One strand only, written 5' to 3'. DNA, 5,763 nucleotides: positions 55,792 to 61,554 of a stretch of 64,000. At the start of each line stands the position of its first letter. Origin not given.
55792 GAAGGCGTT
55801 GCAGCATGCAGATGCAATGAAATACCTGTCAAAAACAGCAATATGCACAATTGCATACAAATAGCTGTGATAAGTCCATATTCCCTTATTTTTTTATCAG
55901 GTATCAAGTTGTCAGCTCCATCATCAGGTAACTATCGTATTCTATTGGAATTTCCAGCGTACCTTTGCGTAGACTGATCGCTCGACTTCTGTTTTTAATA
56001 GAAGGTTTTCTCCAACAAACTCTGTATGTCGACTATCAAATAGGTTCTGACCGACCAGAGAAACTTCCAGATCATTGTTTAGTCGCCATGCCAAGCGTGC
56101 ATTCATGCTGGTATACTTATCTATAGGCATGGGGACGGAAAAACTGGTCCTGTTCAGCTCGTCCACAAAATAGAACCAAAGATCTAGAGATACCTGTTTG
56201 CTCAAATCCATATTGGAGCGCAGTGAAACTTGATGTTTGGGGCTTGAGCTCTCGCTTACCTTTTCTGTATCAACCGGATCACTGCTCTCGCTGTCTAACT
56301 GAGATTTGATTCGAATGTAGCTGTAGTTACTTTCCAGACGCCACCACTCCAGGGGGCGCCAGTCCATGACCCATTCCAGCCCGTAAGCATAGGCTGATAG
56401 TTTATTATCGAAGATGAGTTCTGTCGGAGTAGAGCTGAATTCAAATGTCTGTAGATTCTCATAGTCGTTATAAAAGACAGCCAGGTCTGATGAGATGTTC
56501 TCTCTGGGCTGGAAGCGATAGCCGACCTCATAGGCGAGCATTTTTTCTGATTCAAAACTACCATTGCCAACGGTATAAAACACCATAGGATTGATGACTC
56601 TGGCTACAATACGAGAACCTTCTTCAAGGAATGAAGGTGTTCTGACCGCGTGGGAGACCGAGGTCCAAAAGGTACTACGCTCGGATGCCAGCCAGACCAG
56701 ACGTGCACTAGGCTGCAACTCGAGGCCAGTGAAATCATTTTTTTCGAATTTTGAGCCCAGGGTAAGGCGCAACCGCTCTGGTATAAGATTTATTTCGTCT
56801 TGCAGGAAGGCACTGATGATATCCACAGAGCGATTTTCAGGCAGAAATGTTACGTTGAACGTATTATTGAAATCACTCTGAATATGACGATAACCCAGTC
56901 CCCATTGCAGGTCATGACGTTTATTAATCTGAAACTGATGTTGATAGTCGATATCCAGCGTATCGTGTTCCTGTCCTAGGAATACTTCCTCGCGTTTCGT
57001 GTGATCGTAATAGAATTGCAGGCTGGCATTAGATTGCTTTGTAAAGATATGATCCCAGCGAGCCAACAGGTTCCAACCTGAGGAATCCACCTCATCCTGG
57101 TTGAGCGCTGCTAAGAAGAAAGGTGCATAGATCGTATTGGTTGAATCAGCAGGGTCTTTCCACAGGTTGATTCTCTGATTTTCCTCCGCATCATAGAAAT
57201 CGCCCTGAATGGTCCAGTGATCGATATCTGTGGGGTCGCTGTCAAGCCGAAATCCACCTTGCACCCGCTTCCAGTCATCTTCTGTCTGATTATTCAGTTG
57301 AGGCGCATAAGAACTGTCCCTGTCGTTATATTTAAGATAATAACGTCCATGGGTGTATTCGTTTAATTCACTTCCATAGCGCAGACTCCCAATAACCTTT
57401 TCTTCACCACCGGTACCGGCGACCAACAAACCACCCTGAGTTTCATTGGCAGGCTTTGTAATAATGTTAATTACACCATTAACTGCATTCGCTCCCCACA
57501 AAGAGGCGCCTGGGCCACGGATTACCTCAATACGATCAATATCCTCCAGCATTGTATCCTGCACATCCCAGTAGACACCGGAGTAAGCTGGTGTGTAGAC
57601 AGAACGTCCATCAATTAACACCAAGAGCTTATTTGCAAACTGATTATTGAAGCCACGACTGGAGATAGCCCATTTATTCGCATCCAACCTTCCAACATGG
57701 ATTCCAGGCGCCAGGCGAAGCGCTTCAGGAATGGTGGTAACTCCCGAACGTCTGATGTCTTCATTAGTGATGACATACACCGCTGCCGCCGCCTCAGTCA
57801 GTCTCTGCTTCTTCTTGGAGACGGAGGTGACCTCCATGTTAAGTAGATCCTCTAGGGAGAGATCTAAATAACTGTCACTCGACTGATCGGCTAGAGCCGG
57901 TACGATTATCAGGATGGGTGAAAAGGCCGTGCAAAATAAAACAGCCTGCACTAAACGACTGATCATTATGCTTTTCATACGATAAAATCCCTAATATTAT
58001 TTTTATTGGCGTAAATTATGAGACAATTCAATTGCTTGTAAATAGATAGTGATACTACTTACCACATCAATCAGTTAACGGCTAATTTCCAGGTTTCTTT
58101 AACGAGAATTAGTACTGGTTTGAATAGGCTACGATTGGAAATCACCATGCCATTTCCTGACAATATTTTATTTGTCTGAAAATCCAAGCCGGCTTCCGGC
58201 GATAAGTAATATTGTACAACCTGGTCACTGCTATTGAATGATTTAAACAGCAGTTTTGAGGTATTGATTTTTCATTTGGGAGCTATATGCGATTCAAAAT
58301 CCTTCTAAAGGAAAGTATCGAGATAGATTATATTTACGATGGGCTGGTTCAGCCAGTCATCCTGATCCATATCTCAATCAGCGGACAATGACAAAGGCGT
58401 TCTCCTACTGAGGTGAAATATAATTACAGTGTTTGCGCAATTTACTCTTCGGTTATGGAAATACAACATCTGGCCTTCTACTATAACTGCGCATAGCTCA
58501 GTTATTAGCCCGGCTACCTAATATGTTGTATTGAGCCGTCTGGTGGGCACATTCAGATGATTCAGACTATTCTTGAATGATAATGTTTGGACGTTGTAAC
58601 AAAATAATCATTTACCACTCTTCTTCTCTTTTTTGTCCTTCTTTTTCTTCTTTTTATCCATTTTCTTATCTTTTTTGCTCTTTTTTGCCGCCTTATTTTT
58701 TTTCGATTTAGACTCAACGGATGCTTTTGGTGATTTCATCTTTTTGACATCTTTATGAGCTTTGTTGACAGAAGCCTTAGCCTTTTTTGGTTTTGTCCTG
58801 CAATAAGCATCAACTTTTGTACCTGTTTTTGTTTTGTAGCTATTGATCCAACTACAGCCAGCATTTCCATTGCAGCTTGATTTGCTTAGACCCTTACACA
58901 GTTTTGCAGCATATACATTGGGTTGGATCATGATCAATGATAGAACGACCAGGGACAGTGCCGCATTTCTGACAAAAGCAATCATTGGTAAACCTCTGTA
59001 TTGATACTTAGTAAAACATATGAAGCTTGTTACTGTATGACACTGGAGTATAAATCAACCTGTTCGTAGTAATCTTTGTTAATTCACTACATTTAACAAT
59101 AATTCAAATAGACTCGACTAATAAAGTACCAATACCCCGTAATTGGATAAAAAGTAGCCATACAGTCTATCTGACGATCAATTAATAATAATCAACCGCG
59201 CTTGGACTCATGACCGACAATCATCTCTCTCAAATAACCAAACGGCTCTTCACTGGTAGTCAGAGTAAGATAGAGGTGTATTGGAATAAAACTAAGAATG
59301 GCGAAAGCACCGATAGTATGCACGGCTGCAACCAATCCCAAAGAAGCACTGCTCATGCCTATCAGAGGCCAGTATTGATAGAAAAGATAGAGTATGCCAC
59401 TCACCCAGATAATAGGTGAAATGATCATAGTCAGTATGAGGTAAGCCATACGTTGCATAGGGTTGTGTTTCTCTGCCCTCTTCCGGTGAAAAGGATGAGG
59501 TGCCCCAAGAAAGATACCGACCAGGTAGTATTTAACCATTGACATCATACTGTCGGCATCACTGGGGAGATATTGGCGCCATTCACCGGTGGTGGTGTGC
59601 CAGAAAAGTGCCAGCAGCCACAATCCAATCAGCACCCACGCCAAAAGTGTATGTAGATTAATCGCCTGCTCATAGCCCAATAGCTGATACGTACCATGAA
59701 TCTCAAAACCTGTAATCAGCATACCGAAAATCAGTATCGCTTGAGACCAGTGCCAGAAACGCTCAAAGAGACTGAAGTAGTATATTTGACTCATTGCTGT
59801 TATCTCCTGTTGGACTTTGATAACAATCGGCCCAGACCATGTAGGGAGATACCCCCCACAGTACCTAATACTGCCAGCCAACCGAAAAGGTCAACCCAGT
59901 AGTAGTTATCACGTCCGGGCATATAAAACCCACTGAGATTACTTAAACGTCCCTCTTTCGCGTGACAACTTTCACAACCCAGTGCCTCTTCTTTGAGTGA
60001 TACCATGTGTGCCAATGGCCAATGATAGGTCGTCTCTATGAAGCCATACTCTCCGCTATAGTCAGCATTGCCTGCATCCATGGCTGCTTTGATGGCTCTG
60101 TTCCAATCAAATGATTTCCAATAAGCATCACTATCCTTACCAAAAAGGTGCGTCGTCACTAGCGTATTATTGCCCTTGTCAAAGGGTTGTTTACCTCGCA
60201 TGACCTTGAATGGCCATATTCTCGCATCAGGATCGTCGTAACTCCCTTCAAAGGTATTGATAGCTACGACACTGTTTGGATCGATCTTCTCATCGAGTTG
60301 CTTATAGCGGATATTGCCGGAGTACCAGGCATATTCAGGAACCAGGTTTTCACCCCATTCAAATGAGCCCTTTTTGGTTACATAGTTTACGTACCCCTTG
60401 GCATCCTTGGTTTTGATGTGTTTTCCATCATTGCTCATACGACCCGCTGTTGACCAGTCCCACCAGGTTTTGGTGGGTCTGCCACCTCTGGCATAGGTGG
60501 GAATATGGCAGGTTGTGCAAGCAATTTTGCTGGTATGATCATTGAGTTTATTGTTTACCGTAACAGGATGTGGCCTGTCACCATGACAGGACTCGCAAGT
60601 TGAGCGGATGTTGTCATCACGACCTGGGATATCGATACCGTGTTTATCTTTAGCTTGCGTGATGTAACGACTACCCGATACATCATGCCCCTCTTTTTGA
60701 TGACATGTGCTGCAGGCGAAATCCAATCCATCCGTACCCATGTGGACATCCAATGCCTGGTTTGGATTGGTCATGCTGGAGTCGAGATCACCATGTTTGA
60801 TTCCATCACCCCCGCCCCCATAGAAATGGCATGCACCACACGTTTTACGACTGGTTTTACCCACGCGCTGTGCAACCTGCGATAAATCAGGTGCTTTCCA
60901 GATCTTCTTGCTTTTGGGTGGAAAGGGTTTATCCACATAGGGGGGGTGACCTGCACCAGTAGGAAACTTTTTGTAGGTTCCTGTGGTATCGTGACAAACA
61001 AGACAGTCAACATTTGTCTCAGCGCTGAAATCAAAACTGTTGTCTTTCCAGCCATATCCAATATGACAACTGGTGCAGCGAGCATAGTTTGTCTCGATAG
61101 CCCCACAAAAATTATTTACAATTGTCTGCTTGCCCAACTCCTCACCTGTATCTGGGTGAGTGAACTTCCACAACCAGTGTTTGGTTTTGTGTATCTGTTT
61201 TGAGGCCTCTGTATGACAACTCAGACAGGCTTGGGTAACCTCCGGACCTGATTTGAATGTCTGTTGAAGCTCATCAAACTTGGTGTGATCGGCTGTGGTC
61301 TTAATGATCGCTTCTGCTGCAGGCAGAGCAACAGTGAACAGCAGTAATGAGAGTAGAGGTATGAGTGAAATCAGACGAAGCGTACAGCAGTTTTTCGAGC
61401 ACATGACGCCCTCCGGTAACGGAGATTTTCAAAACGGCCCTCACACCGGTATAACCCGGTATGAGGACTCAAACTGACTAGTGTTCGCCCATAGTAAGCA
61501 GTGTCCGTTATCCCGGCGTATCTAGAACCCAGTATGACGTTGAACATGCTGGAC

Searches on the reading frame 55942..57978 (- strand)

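Call 48: search_protein_families(library=pfam, proteins=[window:55942-57978:-], max_evalue=0.00001)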
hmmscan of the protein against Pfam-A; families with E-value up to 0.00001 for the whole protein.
window:55942-57978:- (678 aa): 3 families
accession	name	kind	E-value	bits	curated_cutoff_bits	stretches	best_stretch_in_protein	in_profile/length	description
PF00593.30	TonB_dep_Rec_b-barrel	-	8.6e-33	115.3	27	1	219-646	42-436/436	TonB dependent receptor-like, beta-barrel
PF07715.20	Plug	-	1.4e-21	77.4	23.9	1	61-169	3-107/107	TonB-dependent Receptor Plug Domain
PF14905.12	OMP_b-brl_3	-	5.9e-14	52.4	27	1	467-653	205-380/408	Outer membrane protein beta-barrel family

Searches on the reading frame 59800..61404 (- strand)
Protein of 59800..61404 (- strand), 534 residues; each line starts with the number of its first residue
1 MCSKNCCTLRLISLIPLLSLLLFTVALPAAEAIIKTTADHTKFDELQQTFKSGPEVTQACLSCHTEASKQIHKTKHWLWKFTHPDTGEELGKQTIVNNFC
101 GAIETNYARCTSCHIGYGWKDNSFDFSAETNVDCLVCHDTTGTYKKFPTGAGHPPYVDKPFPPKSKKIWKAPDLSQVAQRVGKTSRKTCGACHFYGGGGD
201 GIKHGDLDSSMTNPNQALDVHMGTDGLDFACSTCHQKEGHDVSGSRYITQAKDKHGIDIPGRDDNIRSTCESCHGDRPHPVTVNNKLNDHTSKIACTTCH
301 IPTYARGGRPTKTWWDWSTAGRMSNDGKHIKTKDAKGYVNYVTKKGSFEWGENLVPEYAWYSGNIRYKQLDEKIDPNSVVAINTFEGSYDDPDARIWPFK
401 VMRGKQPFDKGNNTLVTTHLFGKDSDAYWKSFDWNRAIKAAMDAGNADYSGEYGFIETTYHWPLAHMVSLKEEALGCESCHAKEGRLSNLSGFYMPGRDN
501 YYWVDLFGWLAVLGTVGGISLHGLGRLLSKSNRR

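Call 48: search_protein_families(library=pfam, proteins=[window:59800-61404:-], max_evalue=0.00001)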
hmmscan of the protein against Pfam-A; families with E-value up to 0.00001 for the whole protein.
window:59800-61404:- (534 aa): 5 families
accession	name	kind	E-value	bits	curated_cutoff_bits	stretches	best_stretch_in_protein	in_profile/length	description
PF11783.13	Cytochrome_cB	-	1.1e-69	234.1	22.1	1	312-483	1-172/173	Cytochrome c bacterial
PF14522.11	Cytochrome_C7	-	6.4e-09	36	24.8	0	227-300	12-66/67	Cytochrome c7 and related cytochrome c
PF22113.1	Mtrc-MtrF_II-IV_dom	-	1.7e-07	31.4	30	0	47-142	71-167/176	Outer membrane cytochrome MtrC/MtrF-like, domains II/IV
PF09699.15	Paired_CXXCH_1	-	6.5e-07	29.4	20.6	0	269-300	8-36/41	Doubled CXXCH motif (Paired_CXXCH_1)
PF14537.11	Cytochrom_c3_2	-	2.4e-06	28.3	25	0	228-300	6-64/79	Cytochrome c3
